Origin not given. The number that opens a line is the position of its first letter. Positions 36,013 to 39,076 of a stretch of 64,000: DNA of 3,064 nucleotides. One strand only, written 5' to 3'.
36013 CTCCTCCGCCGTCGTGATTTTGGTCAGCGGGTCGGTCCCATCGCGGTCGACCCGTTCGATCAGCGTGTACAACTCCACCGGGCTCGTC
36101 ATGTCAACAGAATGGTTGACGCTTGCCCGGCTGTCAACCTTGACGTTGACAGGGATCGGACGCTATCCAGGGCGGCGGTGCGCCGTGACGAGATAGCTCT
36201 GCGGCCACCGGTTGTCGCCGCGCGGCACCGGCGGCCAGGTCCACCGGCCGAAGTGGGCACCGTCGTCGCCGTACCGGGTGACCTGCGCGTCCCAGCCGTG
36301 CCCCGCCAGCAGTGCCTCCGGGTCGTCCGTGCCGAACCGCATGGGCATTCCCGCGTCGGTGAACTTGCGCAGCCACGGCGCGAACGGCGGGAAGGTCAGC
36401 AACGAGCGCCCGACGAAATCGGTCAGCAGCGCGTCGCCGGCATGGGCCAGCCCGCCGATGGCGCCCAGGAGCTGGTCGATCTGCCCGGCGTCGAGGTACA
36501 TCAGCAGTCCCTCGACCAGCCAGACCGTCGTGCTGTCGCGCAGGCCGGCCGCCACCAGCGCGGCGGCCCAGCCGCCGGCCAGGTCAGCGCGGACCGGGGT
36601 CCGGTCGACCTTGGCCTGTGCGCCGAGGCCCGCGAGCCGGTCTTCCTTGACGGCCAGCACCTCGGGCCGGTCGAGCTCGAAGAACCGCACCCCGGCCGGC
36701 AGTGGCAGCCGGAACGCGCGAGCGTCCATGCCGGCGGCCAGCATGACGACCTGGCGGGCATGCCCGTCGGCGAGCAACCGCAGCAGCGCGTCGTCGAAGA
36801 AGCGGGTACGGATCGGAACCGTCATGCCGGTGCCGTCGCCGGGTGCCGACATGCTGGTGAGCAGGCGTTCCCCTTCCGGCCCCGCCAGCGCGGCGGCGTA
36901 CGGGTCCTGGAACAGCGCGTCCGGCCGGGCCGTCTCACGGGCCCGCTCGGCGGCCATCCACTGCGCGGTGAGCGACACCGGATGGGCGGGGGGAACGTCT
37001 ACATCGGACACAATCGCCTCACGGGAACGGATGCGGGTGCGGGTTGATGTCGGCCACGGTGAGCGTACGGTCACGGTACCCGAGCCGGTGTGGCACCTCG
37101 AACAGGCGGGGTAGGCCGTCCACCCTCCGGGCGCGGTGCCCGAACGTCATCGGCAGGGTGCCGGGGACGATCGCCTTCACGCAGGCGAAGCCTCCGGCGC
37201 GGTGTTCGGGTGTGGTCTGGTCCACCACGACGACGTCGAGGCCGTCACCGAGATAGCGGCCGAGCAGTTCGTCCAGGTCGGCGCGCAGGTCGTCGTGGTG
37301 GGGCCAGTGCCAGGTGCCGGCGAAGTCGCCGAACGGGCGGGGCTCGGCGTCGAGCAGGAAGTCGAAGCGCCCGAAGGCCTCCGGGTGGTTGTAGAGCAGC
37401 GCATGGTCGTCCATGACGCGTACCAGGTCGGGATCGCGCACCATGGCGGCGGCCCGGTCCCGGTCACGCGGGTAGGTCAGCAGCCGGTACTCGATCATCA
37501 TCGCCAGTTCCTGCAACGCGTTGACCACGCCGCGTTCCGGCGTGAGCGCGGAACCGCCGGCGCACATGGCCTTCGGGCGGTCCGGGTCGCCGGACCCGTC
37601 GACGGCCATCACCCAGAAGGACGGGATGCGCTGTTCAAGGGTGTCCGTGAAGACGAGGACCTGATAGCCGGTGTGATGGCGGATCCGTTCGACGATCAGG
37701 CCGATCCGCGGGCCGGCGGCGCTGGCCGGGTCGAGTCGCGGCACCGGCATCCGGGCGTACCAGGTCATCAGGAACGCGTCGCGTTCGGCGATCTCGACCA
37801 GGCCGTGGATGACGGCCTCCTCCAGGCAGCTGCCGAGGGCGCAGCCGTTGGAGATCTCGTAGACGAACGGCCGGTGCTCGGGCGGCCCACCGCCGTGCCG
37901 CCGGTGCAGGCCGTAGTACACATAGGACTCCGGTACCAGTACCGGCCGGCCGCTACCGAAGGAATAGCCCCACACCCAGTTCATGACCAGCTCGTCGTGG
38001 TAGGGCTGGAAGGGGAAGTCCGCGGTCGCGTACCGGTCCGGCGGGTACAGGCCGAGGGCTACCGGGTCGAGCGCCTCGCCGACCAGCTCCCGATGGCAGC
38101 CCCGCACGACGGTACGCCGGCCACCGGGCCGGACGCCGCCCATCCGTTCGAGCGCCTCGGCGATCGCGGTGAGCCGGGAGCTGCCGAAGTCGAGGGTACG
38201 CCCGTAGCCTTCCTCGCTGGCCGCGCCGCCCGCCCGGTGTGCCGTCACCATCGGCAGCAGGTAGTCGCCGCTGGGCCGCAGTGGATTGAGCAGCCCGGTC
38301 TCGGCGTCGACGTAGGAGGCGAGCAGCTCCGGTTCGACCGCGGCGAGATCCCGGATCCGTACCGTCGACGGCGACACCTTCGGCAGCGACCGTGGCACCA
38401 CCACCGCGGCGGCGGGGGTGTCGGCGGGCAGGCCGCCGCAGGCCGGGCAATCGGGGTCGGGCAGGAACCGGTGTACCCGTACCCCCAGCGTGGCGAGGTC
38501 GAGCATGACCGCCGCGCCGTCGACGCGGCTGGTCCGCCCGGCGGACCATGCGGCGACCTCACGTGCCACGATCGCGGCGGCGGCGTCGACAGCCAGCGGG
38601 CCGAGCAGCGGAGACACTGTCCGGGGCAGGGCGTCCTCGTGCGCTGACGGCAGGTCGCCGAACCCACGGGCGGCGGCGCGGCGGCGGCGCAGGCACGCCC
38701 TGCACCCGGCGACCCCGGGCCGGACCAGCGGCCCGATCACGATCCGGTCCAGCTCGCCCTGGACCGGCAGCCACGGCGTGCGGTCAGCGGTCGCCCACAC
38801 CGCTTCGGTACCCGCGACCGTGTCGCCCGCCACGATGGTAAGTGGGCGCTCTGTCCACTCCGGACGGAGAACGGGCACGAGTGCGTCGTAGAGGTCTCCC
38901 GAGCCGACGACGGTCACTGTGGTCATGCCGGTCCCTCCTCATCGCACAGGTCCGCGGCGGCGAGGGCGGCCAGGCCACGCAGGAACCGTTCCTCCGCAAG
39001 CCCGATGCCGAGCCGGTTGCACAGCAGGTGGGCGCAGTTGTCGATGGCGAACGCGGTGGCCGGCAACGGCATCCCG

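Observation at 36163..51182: Thiopeptide/pyritide-class RiPP cluster in two divergent, translationally coupled operons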

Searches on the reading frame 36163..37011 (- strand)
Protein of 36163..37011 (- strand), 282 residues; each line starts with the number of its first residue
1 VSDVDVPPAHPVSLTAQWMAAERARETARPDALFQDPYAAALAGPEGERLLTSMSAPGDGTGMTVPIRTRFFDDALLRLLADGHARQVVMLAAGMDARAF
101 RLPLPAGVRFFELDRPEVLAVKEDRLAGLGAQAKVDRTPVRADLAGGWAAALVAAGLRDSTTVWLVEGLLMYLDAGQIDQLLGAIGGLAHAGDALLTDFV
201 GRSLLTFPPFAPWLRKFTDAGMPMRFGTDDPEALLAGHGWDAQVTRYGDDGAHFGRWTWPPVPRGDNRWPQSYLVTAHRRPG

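Call 6: search_protein_families(library=pfam, proteins=[window:36163-37011:-], max_evalue=0.01)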
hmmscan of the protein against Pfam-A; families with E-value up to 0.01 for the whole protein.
window:36163-37011:- (282 aa): 1 family
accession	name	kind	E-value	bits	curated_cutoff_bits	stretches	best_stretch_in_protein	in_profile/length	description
PF04072.20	LCM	-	1e-44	153.1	22.3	1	18-185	3-186/187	Leucine carboxyl methyltransferase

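Call 7: search_protein_families(library=ncbifam, proteins=[window:36163-37011:-], max_evalue=0.01)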
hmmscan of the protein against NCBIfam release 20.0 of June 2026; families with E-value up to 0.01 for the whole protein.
window:36163-37011:- (282 aa): 1 family
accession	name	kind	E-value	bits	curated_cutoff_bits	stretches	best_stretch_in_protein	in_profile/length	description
TIGR00027.1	mthyl_TIGR00027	subfamily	1.3e-59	201.8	93.55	1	14-257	2-259/259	SAM-dependent methyltransferase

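Call 63: search_solved_structures(query=window:36166-37011:-, max_evalue=0.001)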
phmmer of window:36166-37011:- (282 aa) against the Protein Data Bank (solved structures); distinct sequences matched with E-value up to 0.001: 2.
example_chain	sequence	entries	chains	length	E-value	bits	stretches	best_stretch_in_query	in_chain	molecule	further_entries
2ckd_A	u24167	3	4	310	2.2e-32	115.7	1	12-196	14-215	PUTATIVE S-ADENOSYL-L-METHIONINE-DEPENDENT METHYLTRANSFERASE ML2640 | HYPOTHETICAL PROTEIN ML2640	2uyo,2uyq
6id6_A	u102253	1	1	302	2e-24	89.7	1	10-199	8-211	Putative S-adenosyl-L-methionine-dependent methyltransferase Rv0731c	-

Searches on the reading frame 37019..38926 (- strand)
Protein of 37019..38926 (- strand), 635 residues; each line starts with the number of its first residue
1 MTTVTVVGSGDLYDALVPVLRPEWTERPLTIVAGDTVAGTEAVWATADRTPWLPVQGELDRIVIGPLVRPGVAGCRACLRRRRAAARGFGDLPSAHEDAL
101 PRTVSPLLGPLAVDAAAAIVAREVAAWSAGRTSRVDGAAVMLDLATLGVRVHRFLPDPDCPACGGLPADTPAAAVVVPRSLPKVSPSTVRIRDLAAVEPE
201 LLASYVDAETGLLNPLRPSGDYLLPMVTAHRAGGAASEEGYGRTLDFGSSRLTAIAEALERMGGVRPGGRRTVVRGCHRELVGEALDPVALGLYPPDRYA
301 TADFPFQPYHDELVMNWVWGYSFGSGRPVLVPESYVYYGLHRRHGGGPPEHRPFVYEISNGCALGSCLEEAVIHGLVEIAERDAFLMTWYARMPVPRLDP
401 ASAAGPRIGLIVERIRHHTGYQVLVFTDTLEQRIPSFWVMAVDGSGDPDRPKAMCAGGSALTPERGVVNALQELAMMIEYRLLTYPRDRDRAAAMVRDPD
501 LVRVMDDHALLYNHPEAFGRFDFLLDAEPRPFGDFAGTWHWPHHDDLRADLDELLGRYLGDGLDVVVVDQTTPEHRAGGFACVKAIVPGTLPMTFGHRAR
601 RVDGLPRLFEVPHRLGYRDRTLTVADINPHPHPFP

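Call 6: search_protein_families(library=pfam, proteins=[window:37019-38926:-], max_evalue=0.01)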
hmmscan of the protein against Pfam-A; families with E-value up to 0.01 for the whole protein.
window:37019-38926:- (635 aa): 1 family
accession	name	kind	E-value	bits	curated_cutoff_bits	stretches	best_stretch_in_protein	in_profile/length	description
PF02624.21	YcaO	-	3.1e-80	270.4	25.7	1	242-590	2-324/325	YcaO cyclodehydratase, ATP-ad Mg2+-binding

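Call 7: search_protein_families(library=ncbifam, proteins=[window:37019-38926:-], max_evalue=0.01)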
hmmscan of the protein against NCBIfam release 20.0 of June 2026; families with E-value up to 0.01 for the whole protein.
window:37019-38926:- (635 aa): 5 families
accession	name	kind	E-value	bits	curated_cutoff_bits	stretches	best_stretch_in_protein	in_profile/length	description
TIGR03604.1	TOMM_cyclo_SagD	subfamily_domain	3.4e-101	338.9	219.25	1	242-635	1-377/377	thiazole/oxazole-forming peptide maturase, SagD family component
TIGR03882.1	cyclo_dehyd_2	equivalog_domain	1.8e-40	138.8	36.9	1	50-213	1-164/164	TOMM precursor leader peptide-binding protein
TIGR03266.1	methan_mark_1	equivalog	2.4e-15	56.4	365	1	249-478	64-269/376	YcaO-related McrA-glycine thioamidation protein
TIGR00702.1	TIGR00702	domain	7.5e-10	38.4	75.65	1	316-473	117-264/377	YcaO-type kinase domain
TIGR03603.1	cyclo_dehy_ocin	subfamily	0.0018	18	187.65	1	61-166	191-298/319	thiazole/oxazole-forming peptide maturase, SagC family component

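Call 35: find_homologous_proteins(query=window:37019-38926:-, max_evalue=1e-60)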
Query window:37019-38926:- (635 aa): 1243 proteins with E <= 1e-60 among 8000 candidates; the best 120 are listed.
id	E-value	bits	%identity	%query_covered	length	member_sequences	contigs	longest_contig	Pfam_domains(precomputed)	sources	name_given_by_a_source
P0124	0.0e+0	1094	76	100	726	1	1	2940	PF02624.22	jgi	jgi:ribosomal protein S12 methylthiotransferase accessory factor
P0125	0.0e+0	1093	77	100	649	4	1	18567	PF02624.22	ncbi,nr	ncbi:MAG: hypothetical protein AUI10_11980 [Actinobacteria bacterium 13_2_20CM_2_72_6]|nr:MAG: hypot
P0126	2.2e-264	897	66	100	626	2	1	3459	PF02624.22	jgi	jgi:ribosomal protein S12 methylthiotransferase accessory factor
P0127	4.8e-262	890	63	100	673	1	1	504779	PF02624.22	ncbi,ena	-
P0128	3.0e-256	870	61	100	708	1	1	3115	PF02624.22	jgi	jgi:ribosomal protein S12 methylthiotransferase accessory factor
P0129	1.5e-242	825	62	100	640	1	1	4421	PF02624.22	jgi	jgi:ribosomal protein S12 methylthiotransferase accessory factor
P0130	4.7e-238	810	58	100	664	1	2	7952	PF02624.22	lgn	-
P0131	1.1e-232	793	59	100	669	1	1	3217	PF02624.22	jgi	jgi:ribosomal protein S12 methylthiotransferase accessory factor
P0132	4.7e-224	764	57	96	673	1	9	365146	PF02624.22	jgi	jgi:ribosomal protein S12 methylthiotransferase accessory factor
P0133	2.2e-206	706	54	99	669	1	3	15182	PF02624.22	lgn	-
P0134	1.1e-193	664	55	91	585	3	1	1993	PF02624.22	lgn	-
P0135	9.7e-192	657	55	92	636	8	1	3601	PF02624.22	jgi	jgi:ribosomal protein S12 methylthiotransferase accessory factor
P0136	2.2e-189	649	54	92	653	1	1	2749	PF02624.22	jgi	jgi:ribosomal protein S12 methylthiotransferase accessory factor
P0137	3.0e-188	646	49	100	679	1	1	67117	PF02624.22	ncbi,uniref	ncbi:TOMM precursor leader peptide-binding protein [Streptomyces sp. NPDC029216]|uniref:TOMM precurs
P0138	8.8e-187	641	52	92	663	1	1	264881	PF02624.22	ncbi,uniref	ncbi:TOMM precursor leader peptide-binding protein [Streptomyces sp. NPDC090021]|uniref:TOMM precurs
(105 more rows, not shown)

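Call 36: find_encoding_contigs(protein=P0125, flank=6000, max_places=1)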
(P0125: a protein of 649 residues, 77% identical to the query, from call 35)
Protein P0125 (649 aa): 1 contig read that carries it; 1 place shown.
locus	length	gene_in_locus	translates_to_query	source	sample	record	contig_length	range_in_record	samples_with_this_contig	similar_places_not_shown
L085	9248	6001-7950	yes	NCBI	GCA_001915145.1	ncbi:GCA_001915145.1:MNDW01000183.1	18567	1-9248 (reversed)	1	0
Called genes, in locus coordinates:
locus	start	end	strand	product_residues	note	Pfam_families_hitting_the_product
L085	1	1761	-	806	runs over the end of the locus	PF04738:Lant_dehydr_N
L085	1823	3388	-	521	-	PF00881:Nitroreductase (weak)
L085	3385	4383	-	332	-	-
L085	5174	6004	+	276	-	PF14028:Lant_dehydr_C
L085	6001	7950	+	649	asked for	PF02624:YcaO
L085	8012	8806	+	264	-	PF04072:LCM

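Call 37: find_encoding_contigs(protein=P0127, flank=8000, max_places=1)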
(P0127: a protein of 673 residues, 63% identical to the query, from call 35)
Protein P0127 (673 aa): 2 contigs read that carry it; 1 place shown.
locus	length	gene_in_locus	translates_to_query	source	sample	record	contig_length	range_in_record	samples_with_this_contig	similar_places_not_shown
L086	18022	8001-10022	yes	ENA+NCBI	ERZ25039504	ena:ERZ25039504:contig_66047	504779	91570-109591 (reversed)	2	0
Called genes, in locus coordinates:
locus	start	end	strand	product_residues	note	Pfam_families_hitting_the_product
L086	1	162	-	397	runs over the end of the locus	PF02624:YcaO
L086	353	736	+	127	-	-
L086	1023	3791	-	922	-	-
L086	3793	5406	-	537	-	PF00881:Nitroreductase (faint)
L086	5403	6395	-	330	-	PF00899:ThiF (faint)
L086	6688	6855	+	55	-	-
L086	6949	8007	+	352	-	PF14028:Lant_dehydr_C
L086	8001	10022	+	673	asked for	PF02624:YcaO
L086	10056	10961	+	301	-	PF04072:LCM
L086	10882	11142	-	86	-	PF14019:DUF4235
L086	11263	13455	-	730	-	PF03176:MMPL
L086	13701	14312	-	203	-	PF01061:ABC2_membrane, PF12698:ABC2_membrane_3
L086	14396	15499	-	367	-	PF00005:ABC_tran, PF13304:AAA_21 (weak), PF02702:KdpD (weak), PF13732:DrrA1-3_C (weak)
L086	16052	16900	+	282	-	PF00376:MerR, PF13411:MerR_1 (weak), PF15943:YdaS_toxin (faint), PF00376:MerR, PF13411:MerR_1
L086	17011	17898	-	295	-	PF02585:PIG-L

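Call 38: find_encoding_contigs(protein=P0132, flank=10000, max_places=2)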
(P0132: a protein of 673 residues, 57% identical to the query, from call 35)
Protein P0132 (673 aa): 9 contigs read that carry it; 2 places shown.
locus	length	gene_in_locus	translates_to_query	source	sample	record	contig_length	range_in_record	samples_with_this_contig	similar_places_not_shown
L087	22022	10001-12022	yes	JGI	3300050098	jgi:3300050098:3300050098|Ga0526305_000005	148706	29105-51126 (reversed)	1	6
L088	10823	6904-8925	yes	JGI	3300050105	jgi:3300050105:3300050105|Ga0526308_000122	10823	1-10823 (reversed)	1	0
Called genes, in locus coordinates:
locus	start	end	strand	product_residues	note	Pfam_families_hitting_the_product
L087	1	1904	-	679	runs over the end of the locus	PF02624:YcaO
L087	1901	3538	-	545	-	PF00881:Nitroreductase (weak)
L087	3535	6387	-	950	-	PF04738:Lant_dehydr_N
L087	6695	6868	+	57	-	-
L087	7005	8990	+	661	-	PF00534:Glycos_transf_1, PF13692:Glyco_trans_1_4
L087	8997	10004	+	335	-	PF14028:Lant_dehydr_C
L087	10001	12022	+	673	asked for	PF02624:YcaO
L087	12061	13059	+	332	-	PF00106:adh_short (weak), PF01073:3Beta_HSD, PF01370:Epimerase, PF02719:Polysacc_synt_2, PF04321:RmlD_sub_bind, PF07993:NAD_binding_4, PF13460:NAD_binding_10, PF16363:GDP_Man_Dehyd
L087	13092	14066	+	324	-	PF04055:Radical_SAM, PF06968:BATS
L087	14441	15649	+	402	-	PF08240:ADH_N, PF00107:ADH_zinc_N, PF13602:ADH_zinc_N_2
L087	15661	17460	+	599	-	PF02543:Carbam_trans_N, PF16861:Carbam_trans_C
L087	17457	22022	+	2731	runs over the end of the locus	PF00501:AMP-binding, PF13193:AMP-binding_C, PF00550:PP-binding, PF00109:ketoacyl-synt, PF02801:Ketoacyl-synt_C, PF16197:KAsynt_C_assoc, PF22336:RhiE-like_linker, PF22621:CurL-like_PKS_C, +7 more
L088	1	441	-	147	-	?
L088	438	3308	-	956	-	PF04738:Lant_dehydr_N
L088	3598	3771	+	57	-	-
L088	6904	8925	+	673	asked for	PF02624:YcaO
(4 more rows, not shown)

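Call 50: search_solved_structures(query=window:37022-38926:-, max_evalue=0.001)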
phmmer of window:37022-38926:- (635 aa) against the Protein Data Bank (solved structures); distinct sequences matched with E-value up to 0.001: 5.
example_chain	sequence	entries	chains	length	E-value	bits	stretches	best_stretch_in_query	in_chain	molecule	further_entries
4bs9_A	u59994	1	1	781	1.1e-23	86.9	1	90-634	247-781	TRUD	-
4v1t_A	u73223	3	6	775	1.3e-23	86.7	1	81-634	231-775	LYND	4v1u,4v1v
7u58_A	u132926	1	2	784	1.2e-21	80.2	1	240-632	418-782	MusD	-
6pe3_A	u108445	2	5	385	2.5e-11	46.1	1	301-489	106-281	Uncharacterized protein MJ1094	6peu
6ci7_A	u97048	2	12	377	3.4e-05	25.8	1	315-477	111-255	YcaO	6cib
